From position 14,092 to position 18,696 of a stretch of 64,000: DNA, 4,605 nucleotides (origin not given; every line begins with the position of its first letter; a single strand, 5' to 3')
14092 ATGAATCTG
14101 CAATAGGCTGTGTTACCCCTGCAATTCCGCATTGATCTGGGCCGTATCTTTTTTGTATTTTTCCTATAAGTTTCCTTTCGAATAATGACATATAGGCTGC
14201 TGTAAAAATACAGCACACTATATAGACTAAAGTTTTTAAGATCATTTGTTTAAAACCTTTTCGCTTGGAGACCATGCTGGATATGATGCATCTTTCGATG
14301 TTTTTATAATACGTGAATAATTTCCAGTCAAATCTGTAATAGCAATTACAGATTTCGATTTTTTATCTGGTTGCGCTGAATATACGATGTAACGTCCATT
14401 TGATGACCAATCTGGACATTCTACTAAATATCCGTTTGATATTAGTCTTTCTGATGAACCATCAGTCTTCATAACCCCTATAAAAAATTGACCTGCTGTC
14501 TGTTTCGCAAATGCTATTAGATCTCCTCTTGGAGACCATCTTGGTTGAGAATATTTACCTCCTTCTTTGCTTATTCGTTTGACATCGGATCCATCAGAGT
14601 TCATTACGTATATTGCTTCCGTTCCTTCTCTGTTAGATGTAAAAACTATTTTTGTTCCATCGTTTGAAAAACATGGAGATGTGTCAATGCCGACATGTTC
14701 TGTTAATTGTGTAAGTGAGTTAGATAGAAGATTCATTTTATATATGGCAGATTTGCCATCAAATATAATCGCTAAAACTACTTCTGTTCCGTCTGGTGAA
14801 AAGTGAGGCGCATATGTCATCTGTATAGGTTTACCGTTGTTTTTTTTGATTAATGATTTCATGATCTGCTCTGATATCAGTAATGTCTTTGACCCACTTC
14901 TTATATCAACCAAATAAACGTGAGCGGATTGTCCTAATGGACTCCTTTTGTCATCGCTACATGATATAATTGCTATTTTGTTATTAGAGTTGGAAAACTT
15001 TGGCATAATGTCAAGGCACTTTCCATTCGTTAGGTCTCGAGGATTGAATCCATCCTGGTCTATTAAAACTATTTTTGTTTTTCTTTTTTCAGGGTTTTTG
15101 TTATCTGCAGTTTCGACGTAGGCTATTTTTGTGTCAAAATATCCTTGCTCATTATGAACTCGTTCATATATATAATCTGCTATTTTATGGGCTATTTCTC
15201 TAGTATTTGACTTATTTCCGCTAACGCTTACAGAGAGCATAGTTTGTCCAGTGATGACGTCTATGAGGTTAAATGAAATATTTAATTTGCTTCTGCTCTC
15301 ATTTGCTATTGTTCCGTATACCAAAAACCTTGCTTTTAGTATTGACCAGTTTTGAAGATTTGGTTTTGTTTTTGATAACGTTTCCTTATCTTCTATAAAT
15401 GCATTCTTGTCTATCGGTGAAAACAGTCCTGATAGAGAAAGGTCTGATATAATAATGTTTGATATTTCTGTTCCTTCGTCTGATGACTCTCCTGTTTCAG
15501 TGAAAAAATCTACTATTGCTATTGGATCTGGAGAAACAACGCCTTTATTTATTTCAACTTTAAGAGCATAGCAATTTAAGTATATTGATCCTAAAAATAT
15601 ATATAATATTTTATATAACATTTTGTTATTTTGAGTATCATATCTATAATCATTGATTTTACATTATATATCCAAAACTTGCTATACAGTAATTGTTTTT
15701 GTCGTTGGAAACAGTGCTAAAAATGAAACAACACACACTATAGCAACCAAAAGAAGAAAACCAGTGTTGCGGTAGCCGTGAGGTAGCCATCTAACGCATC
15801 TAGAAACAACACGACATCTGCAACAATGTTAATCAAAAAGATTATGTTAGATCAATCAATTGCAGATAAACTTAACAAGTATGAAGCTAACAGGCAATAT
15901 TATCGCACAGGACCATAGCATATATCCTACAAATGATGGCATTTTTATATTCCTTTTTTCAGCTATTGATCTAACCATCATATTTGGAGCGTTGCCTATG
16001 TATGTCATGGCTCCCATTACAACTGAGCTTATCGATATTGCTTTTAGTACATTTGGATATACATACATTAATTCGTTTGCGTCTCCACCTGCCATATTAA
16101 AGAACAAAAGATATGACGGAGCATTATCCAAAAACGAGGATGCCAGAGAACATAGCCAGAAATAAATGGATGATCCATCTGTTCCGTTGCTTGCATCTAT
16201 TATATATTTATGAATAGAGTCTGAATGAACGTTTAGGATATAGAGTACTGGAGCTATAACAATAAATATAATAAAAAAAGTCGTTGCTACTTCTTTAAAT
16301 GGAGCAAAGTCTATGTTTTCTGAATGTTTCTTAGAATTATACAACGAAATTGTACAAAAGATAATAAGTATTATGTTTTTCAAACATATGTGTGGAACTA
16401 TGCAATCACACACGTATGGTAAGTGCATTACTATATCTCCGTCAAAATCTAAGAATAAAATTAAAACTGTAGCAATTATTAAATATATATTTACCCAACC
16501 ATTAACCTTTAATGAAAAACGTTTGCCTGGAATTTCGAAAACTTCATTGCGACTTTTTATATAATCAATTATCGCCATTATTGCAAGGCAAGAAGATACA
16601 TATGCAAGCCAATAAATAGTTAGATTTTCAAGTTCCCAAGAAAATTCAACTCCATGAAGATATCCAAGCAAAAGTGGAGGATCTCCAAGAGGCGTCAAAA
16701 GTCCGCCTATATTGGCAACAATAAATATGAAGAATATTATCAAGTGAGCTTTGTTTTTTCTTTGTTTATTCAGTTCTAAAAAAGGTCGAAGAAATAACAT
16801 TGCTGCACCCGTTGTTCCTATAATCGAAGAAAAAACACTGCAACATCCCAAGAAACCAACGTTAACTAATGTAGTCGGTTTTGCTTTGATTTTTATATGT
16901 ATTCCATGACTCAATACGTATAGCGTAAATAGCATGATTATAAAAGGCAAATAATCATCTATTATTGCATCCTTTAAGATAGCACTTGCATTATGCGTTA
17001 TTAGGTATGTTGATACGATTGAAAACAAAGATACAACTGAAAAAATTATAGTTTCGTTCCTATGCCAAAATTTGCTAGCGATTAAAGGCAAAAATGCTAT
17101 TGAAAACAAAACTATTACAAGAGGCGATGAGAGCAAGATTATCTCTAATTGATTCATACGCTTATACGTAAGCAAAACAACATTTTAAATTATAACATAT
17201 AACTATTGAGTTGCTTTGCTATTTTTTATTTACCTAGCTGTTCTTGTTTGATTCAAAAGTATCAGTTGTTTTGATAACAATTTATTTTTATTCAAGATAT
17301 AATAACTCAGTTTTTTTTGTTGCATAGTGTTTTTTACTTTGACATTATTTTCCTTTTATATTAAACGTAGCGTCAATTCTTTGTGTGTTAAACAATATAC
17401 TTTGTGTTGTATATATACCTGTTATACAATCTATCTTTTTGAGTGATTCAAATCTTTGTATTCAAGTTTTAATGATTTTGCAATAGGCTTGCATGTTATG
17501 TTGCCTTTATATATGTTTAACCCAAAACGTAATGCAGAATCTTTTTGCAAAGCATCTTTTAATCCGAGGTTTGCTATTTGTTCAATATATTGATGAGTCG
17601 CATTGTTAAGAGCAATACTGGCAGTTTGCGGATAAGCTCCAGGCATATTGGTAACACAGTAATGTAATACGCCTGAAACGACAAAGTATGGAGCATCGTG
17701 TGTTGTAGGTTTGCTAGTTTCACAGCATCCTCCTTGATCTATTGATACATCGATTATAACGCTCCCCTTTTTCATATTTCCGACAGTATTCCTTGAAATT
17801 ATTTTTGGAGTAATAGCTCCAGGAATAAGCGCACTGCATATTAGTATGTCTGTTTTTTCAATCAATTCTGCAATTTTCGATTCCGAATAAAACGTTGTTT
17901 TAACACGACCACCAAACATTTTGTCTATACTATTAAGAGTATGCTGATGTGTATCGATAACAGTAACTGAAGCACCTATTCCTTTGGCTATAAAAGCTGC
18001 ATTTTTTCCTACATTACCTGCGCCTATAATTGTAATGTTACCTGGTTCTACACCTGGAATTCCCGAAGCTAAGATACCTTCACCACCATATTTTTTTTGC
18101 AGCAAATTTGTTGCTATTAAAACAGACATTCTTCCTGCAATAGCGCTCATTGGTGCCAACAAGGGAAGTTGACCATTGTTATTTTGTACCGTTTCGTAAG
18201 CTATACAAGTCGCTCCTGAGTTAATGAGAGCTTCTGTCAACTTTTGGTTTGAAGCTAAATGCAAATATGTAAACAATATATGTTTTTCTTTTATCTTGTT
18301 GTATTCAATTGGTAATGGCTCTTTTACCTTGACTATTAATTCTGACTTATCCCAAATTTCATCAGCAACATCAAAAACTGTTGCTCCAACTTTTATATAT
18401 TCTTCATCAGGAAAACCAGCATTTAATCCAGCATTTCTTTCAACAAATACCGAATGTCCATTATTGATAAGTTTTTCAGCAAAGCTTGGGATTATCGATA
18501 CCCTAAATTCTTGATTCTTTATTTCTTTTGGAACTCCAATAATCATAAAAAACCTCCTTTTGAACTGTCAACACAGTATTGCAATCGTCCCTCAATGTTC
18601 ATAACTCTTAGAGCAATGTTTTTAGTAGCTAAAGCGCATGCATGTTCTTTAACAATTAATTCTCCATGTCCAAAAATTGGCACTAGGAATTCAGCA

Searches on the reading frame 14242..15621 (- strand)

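Call 15: search_protein_families(library=ncbifam, proteins=[window:14242-15621:-])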
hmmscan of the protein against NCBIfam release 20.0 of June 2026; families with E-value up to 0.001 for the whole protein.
window:14242-15621:- (459 aa): 6 families
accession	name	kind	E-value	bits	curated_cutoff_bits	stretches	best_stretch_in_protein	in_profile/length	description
TIGR02800.1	propeller_TolB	equivalog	1.3e-104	350.5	343.15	1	18-451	9-418/418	Tol-Pal system beta propeller repeat protein TolB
NF002183.0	PRK01029.1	equivalog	2.3e-32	112.6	405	2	306-451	276-423/429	Tol-Pal system protein TolB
NF003124.0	PRK04043.1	equivalog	9.4e-21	74.1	428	1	8-423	7-393/419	Tol-Pal system protein TolB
NF053518.1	DipepPtdsDpp5Prph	equivalog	2.8e-16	59.2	900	1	333-440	40-148/655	dipeptidyl-peptidase Dpp5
NF033523.0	lasso_peptidase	equivalog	3.9e-11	42.4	400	1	358-421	91-155/638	Atxe2 family lasso peptide isopeptidase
NF052339.1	hydrazine_alpha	equivalog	9.9e-07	27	800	1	290-368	82-162/804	hydrazine synthase subunit alpha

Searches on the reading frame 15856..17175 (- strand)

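Call 43: search_protein_families(library=pfam, max_evalue=0.1, proteins=[window:15856-17175:-])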
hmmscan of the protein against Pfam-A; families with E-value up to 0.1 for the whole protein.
window:15856-17175:- (439 aa): 2 families
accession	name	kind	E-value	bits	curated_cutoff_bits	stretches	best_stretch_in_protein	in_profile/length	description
PF16980.11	CitMHS_2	-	3.8e-120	402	25.7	1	14-438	7-447/448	Putative citrate transport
PF03600.22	CitMHS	-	1.6e-10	41.1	31.9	2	341-432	86-175/336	Citrate transporter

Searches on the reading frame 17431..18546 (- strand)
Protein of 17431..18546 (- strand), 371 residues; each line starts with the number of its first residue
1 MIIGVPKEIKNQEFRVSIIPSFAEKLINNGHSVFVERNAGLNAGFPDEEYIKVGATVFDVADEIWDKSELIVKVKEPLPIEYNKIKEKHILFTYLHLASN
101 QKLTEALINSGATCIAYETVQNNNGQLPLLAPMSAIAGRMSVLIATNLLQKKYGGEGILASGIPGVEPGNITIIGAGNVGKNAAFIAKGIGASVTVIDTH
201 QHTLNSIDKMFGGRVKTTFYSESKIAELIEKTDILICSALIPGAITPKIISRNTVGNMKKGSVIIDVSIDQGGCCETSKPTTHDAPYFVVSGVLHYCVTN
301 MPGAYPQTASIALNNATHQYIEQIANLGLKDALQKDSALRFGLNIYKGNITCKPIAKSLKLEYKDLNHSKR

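Call 43: search_protein_families(library=pfam, max_evalue=0.1, proteins=[window:17431-18546:-])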
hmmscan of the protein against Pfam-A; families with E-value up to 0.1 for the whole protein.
window:17431-18546:- (371 aa): 18 families
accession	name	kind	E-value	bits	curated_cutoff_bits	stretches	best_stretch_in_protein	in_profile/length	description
PF01262.27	AlaDh_PNT_C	-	3.7e-77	259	23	1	141-352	1-213/214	Alanine dehydrogenase/PNT, C-terminal domain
PF05222.21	AlaDh_PNT_N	-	2.5e-47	161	30.4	1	4-137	1-136/136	Alanine dehydrogenase/PNT, N-terminal domain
PF02826.25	2-Hacid_dh_C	-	1.2e-08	35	25.1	1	170-268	38-127/178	D-isomer specific 2-hydroxyacid dehydrogenase, NAD binding domain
PF01488.26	Shikimate_DH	-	1.1e-05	25.9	24.3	1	169-268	13-112/138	Shikimate / quinate 5-dehydrogenase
PF00070.33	Pyr_redox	-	2.3e-05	25.3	22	1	171-219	2-50/82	Pyridine nucleotide-disulphide oxidoreductase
PF07992.20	Pyr_redox_2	-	2.6e-05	24.2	26.1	1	168-219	142-193/291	Pyridine nucleotide-disulphide oxidoreductase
PF03807.23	F420_oxidored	-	0.00063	20.7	21.6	1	171-267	2-91/94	NADP oxidoreductase coenzyme F420-dependent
PF03446.21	NAD_binding_2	-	0.00069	20.1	21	1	170-268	1-93/161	NAD binding domain of 6-phosphogluconate dehydrogenase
PF02882.25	THF_DHG_CYH_C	-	0.002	17.9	27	1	204-316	49-152/160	Tetrahydrofolate dehydrogenase/cyclohydrolase, NAD(P)-binding domain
PF02737.24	3HCDH_N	-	0.0021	18.4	22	1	170-217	1-48/180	3-hydroxyacyl-CoA dehydrogenase, NAD binding domain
PF07991.19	KARI_N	-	0.0044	17.1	20.6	1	170-264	6-91/165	Acetohydroxy acid isomeroreductase, NADPH-binding domain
PF03721.20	UDPG_MGDP_dh_N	-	0.0044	17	27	1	170-209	2-41/187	UDP-glucose/GDP-mannose dehydrogenase family, NAD binding domain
PF03486.20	HI0933_like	-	0.015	15.2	50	1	171-223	3-55/244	HI0933-like protein Rossmann domain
PF00670.27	AdoHcyase_NAD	-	0.018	15.6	27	1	171-267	26-109/162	S-adenosyl-L-homocysteine hydrolase, NAD binding domain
PF13478.12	XdhC_C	-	0.031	15.2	29.7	1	172-204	2-34/125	XdhC Rossmann domain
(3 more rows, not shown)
